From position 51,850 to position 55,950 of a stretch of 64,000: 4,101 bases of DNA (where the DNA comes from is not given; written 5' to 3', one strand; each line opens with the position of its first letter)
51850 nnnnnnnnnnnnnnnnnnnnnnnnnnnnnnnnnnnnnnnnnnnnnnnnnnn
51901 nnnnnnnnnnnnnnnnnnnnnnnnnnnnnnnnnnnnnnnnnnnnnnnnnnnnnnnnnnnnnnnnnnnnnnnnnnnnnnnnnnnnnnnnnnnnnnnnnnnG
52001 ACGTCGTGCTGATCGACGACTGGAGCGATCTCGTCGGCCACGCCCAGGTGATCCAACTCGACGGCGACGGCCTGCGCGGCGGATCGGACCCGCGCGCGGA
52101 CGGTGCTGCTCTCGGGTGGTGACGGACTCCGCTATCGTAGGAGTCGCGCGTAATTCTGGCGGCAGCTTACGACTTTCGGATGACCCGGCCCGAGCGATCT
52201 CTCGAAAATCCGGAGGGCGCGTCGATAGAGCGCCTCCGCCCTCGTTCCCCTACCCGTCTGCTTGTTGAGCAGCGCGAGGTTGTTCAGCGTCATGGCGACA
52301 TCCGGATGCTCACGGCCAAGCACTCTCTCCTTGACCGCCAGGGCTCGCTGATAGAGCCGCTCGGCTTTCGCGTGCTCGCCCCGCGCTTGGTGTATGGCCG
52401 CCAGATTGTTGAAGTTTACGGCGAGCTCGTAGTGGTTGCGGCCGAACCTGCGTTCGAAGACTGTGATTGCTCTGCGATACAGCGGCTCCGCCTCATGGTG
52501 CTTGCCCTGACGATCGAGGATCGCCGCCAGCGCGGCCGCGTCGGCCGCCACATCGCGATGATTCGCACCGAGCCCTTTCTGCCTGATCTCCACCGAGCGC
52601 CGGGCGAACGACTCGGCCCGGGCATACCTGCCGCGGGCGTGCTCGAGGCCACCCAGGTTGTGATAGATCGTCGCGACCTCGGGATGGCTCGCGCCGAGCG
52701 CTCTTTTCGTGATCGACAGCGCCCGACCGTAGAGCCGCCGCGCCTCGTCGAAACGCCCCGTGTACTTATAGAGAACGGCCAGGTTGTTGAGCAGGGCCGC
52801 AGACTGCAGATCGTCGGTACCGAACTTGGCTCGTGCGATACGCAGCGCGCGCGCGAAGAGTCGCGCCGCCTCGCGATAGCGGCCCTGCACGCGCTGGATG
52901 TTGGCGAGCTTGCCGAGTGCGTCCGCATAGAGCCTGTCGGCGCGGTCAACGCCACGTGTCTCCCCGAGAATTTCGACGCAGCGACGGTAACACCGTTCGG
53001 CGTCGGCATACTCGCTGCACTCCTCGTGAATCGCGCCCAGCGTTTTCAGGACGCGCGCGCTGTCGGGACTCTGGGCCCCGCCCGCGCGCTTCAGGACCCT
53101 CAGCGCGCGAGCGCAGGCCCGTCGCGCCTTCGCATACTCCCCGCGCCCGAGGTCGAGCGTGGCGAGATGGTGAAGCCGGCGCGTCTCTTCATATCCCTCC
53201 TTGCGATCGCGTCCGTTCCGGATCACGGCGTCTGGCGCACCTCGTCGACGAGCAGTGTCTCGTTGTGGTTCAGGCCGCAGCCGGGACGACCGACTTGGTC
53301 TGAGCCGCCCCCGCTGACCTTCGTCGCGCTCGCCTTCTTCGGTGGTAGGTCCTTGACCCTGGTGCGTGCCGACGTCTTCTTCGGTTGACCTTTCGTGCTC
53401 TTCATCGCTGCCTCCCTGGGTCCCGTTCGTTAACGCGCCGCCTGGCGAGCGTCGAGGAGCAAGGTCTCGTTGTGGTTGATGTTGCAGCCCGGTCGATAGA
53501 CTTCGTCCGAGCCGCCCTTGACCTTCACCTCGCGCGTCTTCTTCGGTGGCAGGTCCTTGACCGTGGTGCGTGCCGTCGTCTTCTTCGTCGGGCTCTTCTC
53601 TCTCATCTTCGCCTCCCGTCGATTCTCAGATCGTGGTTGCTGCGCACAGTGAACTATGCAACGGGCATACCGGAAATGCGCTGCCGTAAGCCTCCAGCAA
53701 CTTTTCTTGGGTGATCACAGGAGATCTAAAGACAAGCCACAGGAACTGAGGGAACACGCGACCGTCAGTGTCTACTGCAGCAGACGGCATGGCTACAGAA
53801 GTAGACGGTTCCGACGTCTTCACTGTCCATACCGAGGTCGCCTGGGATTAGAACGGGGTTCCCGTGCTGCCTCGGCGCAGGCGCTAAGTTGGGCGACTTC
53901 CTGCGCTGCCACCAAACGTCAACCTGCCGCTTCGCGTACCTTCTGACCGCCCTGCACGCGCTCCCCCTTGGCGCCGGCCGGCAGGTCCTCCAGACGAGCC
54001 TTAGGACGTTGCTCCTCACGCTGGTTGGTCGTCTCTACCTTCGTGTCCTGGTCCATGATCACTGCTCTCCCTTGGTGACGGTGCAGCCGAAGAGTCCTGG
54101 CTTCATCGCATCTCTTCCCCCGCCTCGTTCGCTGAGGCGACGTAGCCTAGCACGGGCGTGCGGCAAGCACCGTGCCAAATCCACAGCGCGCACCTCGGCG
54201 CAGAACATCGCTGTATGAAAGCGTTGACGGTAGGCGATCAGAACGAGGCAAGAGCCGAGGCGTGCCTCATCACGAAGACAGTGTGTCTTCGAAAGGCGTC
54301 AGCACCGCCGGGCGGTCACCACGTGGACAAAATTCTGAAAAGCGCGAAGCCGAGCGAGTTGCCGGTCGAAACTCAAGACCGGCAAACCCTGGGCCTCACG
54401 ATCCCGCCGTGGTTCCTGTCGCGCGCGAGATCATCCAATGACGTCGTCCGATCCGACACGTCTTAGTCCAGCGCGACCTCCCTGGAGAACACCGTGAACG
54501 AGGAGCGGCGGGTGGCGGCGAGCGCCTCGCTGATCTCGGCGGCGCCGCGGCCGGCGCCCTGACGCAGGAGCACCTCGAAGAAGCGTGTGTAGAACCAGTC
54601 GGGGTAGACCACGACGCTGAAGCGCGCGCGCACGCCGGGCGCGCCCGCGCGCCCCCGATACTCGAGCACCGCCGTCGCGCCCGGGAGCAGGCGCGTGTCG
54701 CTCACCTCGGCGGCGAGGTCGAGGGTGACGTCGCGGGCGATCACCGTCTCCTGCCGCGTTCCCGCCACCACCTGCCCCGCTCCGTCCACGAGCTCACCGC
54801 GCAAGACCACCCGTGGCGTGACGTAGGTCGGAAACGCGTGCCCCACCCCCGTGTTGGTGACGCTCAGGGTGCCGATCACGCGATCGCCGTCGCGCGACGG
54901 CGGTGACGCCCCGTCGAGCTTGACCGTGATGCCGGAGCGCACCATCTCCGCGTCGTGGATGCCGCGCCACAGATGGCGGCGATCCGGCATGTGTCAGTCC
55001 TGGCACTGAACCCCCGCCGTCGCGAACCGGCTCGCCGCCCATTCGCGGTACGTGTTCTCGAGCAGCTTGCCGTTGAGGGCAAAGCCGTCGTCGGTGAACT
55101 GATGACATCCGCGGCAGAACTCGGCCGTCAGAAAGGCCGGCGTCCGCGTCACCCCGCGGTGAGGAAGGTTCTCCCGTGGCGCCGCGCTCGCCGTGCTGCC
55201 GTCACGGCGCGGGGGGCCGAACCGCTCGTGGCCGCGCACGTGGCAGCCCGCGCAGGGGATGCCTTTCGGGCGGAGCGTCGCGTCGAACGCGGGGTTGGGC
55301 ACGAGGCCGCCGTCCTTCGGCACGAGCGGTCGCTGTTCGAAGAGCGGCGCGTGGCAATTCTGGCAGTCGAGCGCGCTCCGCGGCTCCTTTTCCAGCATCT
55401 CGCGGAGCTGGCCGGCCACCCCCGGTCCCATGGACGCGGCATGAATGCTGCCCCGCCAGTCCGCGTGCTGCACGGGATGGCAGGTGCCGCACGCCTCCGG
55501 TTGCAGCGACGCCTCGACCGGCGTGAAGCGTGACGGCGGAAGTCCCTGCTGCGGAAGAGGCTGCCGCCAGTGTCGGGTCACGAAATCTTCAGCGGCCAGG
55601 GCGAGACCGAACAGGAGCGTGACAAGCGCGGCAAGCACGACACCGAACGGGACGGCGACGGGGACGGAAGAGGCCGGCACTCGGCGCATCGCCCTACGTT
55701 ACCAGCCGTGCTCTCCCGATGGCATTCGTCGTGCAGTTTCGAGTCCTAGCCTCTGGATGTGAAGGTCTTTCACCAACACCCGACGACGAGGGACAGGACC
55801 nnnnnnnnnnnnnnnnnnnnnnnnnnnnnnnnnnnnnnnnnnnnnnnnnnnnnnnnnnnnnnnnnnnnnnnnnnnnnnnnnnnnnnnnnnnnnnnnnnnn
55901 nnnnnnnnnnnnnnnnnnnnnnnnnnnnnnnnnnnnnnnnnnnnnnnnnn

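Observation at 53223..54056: Family of three small paralogous peptide genes with a leader-like DLPPKK...GG segment, coupled to a TPR protein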

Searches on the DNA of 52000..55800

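Call 52: search_rna_families(source=window, start=52000, end=55800, threshold=evalue, max_evalue=1)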
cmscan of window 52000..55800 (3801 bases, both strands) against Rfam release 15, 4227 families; matches with E-value up to 1: 0.
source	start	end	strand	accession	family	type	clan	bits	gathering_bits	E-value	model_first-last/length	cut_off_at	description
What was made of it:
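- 53607..53918 (-): Non-coding spacer between P3 and P2. It contains a block (about 53625..53816) conserved in related contigs, including the inverted repeat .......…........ It is probably the promoter or regulatory region of the P2-P1-TPR operon. No Rfam match (call 52).
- Tried and rejected: No match (call 52).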
